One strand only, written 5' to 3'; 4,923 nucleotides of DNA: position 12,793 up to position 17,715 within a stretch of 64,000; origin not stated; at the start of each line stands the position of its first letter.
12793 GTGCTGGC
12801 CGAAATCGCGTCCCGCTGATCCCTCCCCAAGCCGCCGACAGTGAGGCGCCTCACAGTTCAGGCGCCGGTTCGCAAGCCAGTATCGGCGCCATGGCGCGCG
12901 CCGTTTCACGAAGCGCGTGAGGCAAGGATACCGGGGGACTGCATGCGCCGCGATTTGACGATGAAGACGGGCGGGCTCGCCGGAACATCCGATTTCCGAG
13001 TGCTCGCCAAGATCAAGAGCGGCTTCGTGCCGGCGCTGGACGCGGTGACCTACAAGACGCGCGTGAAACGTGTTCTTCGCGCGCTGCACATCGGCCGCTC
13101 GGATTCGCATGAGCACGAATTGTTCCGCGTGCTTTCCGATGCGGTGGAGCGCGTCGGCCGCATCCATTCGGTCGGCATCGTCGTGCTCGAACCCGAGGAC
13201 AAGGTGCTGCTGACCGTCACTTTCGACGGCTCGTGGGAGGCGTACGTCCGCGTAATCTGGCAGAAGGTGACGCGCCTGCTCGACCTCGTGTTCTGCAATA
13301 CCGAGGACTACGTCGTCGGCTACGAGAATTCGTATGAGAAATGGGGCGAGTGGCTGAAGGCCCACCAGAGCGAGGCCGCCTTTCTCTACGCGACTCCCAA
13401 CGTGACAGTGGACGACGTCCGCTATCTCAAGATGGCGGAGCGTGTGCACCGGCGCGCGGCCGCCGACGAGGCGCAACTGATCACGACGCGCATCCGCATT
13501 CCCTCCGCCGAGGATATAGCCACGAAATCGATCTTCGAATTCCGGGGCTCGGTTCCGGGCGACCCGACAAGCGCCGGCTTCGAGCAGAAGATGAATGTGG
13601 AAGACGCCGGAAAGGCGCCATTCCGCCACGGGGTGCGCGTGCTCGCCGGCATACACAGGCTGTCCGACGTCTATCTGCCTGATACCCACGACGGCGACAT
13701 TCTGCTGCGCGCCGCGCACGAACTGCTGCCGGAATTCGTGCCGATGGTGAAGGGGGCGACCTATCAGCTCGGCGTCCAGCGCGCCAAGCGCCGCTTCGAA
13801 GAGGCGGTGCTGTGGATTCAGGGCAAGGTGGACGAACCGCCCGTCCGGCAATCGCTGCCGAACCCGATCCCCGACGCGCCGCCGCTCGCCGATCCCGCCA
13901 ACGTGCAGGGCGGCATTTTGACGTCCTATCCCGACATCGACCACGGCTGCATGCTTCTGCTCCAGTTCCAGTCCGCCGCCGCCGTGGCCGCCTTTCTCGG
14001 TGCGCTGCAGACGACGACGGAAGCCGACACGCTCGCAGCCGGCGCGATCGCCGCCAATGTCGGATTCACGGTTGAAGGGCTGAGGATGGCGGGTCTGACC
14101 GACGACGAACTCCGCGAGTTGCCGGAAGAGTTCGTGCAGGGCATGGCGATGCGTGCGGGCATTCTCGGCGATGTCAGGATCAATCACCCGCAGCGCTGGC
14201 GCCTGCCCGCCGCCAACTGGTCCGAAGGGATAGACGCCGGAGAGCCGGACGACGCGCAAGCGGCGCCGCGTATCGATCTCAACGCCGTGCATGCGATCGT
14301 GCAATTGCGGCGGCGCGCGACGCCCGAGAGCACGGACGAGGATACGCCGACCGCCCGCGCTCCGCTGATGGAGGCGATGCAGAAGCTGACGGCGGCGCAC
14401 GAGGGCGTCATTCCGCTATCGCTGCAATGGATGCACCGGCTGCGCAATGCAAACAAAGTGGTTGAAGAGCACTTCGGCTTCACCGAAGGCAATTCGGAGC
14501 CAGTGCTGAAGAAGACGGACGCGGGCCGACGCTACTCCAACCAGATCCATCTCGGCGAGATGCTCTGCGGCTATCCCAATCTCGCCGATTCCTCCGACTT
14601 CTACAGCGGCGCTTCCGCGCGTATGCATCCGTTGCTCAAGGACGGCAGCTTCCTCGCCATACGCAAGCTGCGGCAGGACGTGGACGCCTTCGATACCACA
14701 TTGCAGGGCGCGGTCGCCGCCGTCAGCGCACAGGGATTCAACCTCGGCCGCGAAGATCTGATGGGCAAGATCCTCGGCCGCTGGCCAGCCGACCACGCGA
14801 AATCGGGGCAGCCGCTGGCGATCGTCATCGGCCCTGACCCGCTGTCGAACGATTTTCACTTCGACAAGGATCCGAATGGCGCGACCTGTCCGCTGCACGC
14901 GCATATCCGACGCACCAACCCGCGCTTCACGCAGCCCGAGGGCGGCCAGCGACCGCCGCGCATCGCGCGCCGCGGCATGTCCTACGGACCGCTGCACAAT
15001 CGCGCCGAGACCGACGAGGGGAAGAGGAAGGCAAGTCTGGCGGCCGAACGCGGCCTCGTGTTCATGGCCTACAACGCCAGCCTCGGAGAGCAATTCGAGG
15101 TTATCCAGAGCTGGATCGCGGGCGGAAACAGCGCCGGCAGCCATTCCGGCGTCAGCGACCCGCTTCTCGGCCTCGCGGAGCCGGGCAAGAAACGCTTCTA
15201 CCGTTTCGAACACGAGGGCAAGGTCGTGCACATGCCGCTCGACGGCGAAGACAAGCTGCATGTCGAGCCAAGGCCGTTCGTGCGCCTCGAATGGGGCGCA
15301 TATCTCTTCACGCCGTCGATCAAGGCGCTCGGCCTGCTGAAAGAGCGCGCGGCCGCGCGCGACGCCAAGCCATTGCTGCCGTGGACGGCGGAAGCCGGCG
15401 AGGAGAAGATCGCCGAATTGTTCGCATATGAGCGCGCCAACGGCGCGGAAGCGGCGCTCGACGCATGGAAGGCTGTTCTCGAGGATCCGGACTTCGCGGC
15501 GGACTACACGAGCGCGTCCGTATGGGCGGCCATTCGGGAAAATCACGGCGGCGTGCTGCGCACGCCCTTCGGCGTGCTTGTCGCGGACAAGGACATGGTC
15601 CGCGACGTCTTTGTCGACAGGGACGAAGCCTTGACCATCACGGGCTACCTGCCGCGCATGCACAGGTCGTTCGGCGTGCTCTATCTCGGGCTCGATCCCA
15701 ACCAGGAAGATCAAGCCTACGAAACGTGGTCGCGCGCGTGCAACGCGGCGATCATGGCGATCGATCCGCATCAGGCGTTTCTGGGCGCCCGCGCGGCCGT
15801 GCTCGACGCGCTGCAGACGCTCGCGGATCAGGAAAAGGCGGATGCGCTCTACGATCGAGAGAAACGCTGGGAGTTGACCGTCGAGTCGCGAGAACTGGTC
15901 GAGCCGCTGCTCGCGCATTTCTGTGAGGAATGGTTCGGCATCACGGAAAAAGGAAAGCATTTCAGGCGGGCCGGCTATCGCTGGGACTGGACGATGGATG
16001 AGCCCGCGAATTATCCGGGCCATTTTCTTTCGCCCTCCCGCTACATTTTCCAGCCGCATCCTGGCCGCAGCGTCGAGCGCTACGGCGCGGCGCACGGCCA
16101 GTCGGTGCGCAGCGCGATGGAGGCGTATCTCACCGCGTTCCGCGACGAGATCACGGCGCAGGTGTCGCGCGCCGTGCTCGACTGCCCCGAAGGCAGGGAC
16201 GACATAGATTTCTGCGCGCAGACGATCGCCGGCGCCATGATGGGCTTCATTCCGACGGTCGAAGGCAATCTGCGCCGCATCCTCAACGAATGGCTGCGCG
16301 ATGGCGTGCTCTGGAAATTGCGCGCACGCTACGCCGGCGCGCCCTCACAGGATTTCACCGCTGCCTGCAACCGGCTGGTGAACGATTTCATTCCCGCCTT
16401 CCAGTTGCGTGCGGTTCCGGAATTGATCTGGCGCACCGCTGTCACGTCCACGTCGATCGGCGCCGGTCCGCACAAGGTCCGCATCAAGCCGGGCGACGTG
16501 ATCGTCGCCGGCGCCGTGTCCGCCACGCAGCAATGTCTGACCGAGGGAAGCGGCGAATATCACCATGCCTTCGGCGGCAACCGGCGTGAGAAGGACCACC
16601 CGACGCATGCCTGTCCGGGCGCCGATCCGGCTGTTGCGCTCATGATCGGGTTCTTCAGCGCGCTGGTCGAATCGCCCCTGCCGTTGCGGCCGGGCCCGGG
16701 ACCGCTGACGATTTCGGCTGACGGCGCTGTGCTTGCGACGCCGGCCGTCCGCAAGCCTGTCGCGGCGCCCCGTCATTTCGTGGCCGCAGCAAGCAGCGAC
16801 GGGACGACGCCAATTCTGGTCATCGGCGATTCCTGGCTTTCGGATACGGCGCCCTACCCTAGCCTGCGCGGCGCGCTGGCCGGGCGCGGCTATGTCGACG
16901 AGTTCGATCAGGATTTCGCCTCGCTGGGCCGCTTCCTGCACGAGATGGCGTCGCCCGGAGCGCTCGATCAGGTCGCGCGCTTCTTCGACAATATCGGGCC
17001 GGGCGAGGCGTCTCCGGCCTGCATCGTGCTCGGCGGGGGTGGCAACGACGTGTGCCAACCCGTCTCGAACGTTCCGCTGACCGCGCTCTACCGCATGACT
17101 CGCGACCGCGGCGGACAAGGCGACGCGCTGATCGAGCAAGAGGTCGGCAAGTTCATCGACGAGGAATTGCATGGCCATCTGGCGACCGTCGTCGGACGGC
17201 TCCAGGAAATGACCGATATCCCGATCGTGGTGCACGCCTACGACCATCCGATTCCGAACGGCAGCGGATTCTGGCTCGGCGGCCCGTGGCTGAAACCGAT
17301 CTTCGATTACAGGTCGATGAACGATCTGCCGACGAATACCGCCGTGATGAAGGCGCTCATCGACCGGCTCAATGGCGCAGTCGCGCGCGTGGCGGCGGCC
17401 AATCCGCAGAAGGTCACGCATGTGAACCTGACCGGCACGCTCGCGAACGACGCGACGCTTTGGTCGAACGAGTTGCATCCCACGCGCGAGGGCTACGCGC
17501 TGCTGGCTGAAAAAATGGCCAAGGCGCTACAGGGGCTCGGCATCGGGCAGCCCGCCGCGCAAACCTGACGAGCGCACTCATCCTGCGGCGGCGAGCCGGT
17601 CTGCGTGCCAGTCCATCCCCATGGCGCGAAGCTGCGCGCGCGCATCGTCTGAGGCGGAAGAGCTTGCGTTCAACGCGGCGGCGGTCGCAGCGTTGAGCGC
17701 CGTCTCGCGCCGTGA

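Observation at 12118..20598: Cyclic-nucleotide regulatory sandwich around the giant fusion gene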

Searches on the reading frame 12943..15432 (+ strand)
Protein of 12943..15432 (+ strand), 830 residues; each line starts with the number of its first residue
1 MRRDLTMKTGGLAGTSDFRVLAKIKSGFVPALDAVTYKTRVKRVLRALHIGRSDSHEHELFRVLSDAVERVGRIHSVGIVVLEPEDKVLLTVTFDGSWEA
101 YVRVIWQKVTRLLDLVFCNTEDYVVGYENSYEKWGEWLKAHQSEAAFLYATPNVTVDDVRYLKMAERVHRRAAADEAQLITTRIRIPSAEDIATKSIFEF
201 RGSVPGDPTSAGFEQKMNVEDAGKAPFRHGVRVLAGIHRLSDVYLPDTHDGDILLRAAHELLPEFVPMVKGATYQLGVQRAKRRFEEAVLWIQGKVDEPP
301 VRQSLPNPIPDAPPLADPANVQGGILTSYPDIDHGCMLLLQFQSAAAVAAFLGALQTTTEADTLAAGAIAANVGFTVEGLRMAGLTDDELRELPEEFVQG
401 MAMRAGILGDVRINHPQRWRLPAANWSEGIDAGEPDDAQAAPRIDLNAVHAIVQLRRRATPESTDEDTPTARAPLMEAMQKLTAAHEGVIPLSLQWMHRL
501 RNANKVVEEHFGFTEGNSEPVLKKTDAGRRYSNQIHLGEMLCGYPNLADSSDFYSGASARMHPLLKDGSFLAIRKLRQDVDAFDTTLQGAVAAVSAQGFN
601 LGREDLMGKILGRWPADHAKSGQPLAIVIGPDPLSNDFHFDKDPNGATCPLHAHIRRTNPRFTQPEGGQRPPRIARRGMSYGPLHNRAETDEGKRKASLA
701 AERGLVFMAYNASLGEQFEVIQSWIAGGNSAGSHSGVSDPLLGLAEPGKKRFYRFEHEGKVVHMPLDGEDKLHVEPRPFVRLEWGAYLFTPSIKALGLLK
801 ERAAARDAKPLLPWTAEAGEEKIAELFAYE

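Call 46: predict_structure(alignment_id=A6)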
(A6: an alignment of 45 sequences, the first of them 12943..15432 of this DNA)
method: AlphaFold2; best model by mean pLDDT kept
length: 830 residues; sequences in the alignment: 45
mean_pLDDT: 76.7   pTM: 0.78
mean pLDDT of the five models: 76.7, 76.2, 72.3, 69.6, 66.1
residues with pLDDT >= 90: 182; 70-90: 413; 50-70: 152; < 50: 83
segments of 3 or more residues with pLDDT < 50: 1-13, 53-65, 146-155, 406-417, 648-660, 725-738
pLDDT, mean of each block of 10 residues (from residue 1): 31 60 75 64 73 44 47 64 82 62 75 86 88 85 56 48 61 69 61 72 63 68 82 86 85 89 86 87 92 88 85 94 91 93 94 96 93 95 89 80 51 48 92 81 89 94 81 95 96 93 80 72 80 84 88 79 92 87 89 90 86 81 75 68 51 40 61 77 84 86 86 70 44 40 70 79 82 75 87 97 79 70 82
secondary structure, 60 per line:
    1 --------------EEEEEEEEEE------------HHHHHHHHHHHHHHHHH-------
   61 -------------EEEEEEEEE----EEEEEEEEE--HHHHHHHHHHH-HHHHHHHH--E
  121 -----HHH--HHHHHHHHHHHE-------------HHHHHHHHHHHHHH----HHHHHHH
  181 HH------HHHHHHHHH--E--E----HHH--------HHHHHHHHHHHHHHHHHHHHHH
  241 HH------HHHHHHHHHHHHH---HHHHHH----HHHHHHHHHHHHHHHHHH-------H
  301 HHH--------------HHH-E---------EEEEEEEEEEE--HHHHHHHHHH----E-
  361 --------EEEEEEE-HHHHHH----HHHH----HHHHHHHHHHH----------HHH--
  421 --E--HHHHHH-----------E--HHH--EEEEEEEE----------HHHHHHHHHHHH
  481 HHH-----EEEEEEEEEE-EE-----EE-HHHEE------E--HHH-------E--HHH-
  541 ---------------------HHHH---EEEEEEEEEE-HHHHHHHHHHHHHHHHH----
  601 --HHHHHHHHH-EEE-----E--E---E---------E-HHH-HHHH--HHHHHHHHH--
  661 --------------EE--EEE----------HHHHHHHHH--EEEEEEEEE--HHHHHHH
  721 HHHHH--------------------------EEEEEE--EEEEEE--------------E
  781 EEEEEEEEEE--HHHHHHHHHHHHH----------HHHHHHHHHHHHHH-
elements in order (helices of 4 or more, strands of 3 or more residues): E15-24 H37-53 E74-82 E87-95 H98-108 H110-117 H131-141 H156-169 H174-182 H189-197 H219-242 H249-261 H265-270 H275-292 H300-303 E332-342 H345-354 E369-375 H377-382 H387-390 H395-405 H426-431 E451-458 H469-483 E489-498 H562-565 E569-578 H580-596 H603-611 E613-615 H644-647 H650-658 E679-681 H692-700 E703-711 H714-725 E752-757 E760-765 E780-790 H793-805 H816-829

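Call 49: fold_search(model_id=the predicted structure, library=pdb)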
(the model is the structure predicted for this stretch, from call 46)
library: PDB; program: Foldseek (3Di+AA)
matches with E <= 10: 786; with E <= 0.001: 87
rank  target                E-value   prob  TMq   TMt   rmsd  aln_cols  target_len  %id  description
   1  8re3_A                2.8e-24  1.00  0.45  0.80   4.8       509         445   25  Crystal Structure determination of Dye-decolorizing Peroxidase (DyP) mutant M190G from Deinoccoccus radiodurans (released 2024-01-31)
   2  8re2                  2.3e-22  1.00  0.44  0.79   4.6       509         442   25  Crystal Structure determination of Dye-decolorizing Peroxidase (DyP) from Deinoccoccus radiodurans (released 2024-01-31)
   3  4g2c_A                1.7e-19  1.00  0.41  0.69   5.4       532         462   22  DyP2 from Amycolatopsis sp. ATCC 39116 (released 2012-10-24)
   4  4g2c_B                1.7e-19  1.00  0.42  0.71   5.3       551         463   23  DyP2 from Amycolatopsis sp. ATCC 39116 (released 2012-10-24)
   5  7anv                  5.2e-19  1.00  0.39  0.65   6.6       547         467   22  Mutational and structural analysis of an ancestral D-type dye decolorizing peroxidase (released 2020-12-30)
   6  3vxi                  1.7e-18  1.00  0.42  0.74   5.1       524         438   21  Dye-decolorizing peroxidase (DyP) complex with ascorbic acid (released 2012-11-07)
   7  3mm1                  2.1e-18  1.00  0.42  0.74   5.2       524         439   21  Dye-decolorizing peroxidase (DyP) D171N (released 2011-04-27)
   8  6fsl_A                9.1e-18  1.00  0.40  0.65   6.8       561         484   21  F194W mutant of the dye-decolorizing peroxidase (DYP) from Pleurotus ostreatus (released 2019-03-13)
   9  7d8m                  9.6e-18  1.00  0.41  0.70   5.9       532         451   20  Crystal structure of DyP (released 2021-08-18)
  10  6fsk_A                1.2e-17  1.00  0.40  0.65   7.0       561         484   22  F194Y mutant of the Dye-decolorizing peroxidase (DYP) from Pleurotus ostreatus (released 2018-12-26)
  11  2d3q_A                1.2e-17  1.00  0.40  0.72   5.6       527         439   22  Crystal Structure of a Decolorizing Peroxidase (DyP) That Catalyses the Biological Oxidation of Anthraquinone Derivati (released 2006-09-30)
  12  5c2i_C                1.7e-17  1.00  0.41  0.71   5.4       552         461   21  Crystal structure of Anabaena sp. DyP-type peroxidese (AnaPX) (released 2015-12-16)
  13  5c2i_B                1.7e-17  1.00  0.41  0.70   5.7       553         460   21  Crystal structure of Anabaena sp. DyP-type peroxidese (AnaPX) (released 2015-12-16)
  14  5c2i_A                1.8e-17  1.00  0.40  0.67   5.3       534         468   22  Crystal structure of Anabaena sp. DyP-type peroxidese (AnaPX) (released 2015-12-16)
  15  5ikg                  1.0e-16  1.00  0.41  0.71   5.7       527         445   20  Asymmetric sulfoxidation by engineering the heme pocket of a dye-decolorizing peroxidase (released 2016-07-13)
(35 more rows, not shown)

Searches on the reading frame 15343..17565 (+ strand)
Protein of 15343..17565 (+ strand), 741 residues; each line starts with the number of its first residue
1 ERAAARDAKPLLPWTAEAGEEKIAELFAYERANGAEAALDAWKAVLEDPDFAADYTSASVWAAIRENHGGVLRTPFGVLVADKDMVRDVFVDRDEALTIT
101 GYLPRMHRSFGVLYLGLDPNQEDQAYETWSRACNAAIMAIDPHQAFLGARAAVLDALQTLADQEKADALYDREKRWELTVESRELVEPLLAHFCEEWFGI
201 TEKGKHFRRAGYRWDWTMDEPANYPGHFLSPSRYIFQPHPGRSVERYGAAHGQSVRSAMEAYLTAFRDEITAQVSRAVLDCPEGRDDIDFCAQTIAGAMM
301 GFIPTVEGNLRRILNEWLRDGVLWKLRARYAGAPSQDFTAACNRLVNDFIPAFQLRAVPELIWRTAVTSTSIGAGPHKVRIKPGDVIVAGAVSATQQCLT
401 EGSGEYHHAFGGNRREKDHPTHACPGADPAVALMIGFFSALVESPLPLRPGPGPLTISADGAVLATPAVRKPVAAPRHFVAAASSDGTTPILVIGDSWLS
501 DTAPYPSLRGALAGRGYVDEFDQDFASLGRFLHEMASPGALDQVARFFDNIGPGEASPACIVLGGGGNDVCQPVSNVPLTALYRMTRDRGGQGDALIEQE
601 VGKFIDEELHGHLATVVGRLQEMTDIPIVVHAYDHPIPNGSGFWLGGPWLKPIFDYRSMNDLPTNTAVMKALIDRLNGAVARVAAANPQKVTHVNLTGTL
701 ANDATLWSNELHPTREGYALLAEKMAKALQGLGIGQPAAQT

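Call 44: predict_structure(alignment_id=A5)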
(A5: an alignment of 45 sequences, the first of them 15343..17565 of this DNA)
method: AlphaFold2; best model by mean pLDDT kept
length: 741 residues; sequences in the alignment: 45
mean_pLDDT: 89.4   pTM: 0.65
mean pLDDT of the five models: 89.4, 88.7, 88.5, 88.3, 86.2
residues with pLDDT >= 90: 537; 70-90: 155; 50-70: 14; < 50: 35
segments of 3 or more residues with pLDDT < 50: 1-10, 466-486, 738-741
pLDDT, mean of each block of 10 residues (from residue 1): 37 88 98 96 91 92 97 97 93 82 86 68 75 94 97 97 89 91 96 97 95 83 92 89 89 93 97 97 93 91 93 92 95 95 95 91 90 93 94 95 91 86 88 98 95 92 59 30 54 95 86 92 88 96 94 86 93 92 95 91 98 98 97 94 85 96 95 97 96 96 90 96 96 69 33
secondary structure, 60 per line:
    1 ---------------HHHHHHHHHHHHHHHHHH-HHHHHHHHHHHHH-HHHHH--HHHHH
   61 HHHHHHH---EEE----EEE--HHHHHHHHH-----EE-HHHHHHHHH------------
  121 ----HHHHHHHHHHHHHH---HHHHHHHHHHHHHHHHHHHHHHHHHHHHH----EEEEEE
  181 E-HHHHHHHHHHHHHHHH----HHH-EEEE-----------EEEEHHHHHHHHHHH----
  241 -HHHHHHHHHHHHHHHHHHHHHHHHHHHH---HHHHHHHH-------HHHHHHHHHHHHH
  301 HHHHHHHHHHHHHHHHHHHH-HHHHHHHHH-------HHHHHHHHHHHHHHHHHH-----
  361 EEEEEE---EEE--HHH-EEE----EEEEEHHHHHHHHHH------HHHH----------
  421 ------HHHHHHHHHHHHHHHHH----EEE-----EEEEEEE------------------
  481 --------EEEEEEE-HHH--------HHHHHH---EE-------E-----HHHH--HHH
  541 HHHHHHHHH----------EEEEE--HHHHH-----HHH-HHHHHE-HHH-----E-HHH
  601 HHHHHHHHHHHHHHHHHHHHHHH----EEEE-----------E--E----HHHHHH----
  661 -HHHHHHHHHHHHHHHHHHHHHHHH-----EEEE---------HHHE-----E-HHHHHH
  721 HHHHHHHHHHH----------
elements in order (helices of 4 or more, strands of 3 or more residues): H16-33 H35-47 H49-53 H56-67 E71-73 E78-80 H83-91 H100-108 H125-138 H142-170 E175-181 H183-198 E207-210 E222-225 H226-236 H242-269 H273-280 H288-320 H322-330 H338-355 E361-366 E370-372 E379-381 E386-390 H391-400 H407-410 H427-443 E448-450 E456-462 E489-495 H508-513 H532-535 H538-549 E560-564 H567-571 H581-585 H598-623 E628-631 H651-656 H662-685 E691-694 H715-731

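Call 48: fold_search(model_id=the predicted structure, library=pdb)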
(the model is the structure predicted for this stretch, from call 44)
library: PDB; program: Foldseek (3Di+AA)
matches with E <= 10: 1545; with E <= 0.001: 1101
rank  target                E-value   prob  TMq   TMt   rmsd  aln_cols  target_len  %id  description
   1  8dme_A                6.1e-09  1.00  0.38  0.28  16.1       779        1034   11  CYP102A1 in Open Conformation (released 2023-07-19)
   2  8q5j                  1.8e-08  1.00  0.39  0.70   5.9       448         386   16  Cytochrome P450 monooxygenase from Streptomyces scabiei (SscaCYP) (released 2024-04-03)
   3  9wat                  2.2e-08  1.00  0.37  0.58   6.4       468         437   12  Crystal structure of CYP204A3 (released 2025-12-17)
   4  7jj1_C                4.5e-08  1.00  0.35  0.55   7.0       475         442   16  Crystal structure of the sterol 14alpha-demethylase-ferredoxin (CYP51-fx) heme domain and architectural comparison to  (released 2021-07-28)
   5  8a91                  4.7e-08  1.00  0.38  0.68   6.0       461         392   10  Crystal structure of a staphylococcal orthologue of CYP134A1 (CYPX) in complex with a heme-coordinated fragment (released 2023-07-05)
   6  3ejb_F                5.1e-08  1.00  0.38  0.68   6.1       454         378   13  Crystal Structure of P450BioI in complex with tetradecanoic acid ligated Acyl Carrier Protein (released 2008-10-07)
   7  5kdz                  5.6e-08  1.00  0.35  0.62   6.7       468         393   14  The crystal structure of the T252A mutant of CYP199A4 in complex with 4-methoxybenzoate (released 2018-02-07)
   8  3ejd_F                6.2e-08  1.00  0.37  0.66   5.9       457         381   14  Crystal Structure of P450BioI in complex with hexadec-9Z-enoic acid ligated Acyl Carrier Protein (released 2008-10-07)
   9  3ejb_H                6.4e-08  1.00  0.38  0.67   5.1       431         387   12  Crystal Structure of P450BioI in complex with tetradecanoic acid ligated Acyl Carrier Protein (released 2008-10-07)
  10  7tnf                  6.4e-08  1.00  0.38  0.66   6.2       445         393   14  The crystal structure of F298V CYP199A4 bound to 4-phenylbenzoic acid (released 2023-01-04)
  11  3eje_H                6.4e-08  1.00  0.38  0.67   6.5       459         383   14  Crystal Structure of P450BioI in complex with octadec-9Z-enoic acid ligated Acyl Carrier Protein (released 2008-10-07)
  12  3ejb_B                6.8e-08  1.00  0.36  0.65   6.3       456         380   13  Crystal Structure of P450BioI in complex with tetradecanoic acid ligated Acyl Carrier Protein (released 2008-10-07)
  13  3ejb_D                7.1e-08  1.00  0.37  0.66   6.6       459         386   14  Crystal Structure of P450BioI in complex with tetradecanoic acid ligated Acyl Carrier Protein (released 2008-10-07)
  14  3eje_D                7.4e-08  1.00  0.37  0.67   6.4       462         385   14  Crystal Structure of P450BioI in complex with octadec-9Z-enoic acid ligated Acyl Carrier Protein (released 2008-10-07)
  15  9g9q_A                7.8e-08  1.00  0.36  0.62   7.4       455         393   16  Crystal structure of PbdA bound to p-methoxybenzoate. (released 2024-10-02)
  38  6gk5                  2.0e-07  1.00  0.38  0.65   6.8       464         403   16  Crystal structure of cytochrome P450 CYP267B1 from Sorangium cellulosum So ce56 (released 2018-08-08)
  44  2fr7                  2.2e-07  1.00  0.35  0.60   7.8       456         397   13  Crystal Structure of Cytochrome P450 CYP199A2 (released 2007-01-16)
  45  6mcw                  2.2e-07  1.00  0.36  0.56   6.4       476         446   16  Crystal structure of the P450 domain of the CYP51-ferredoxin fusion protein from Methylococcus capsulatus, complex with  (released 2019-07-10)
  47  6n6q_B                2.5e-07  1.00  0.34  0.53   7.8       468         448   14  Crystal structure of a Cytochrome P450 (CYP102L1) (released 2019-06-05)
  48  4kpb_A                2.6e-07  1.00  0.38  0.59   6.9       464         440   13  Crystal structure of cytochrome P450 BM-3 R47E mutant (released 2013-07-24)
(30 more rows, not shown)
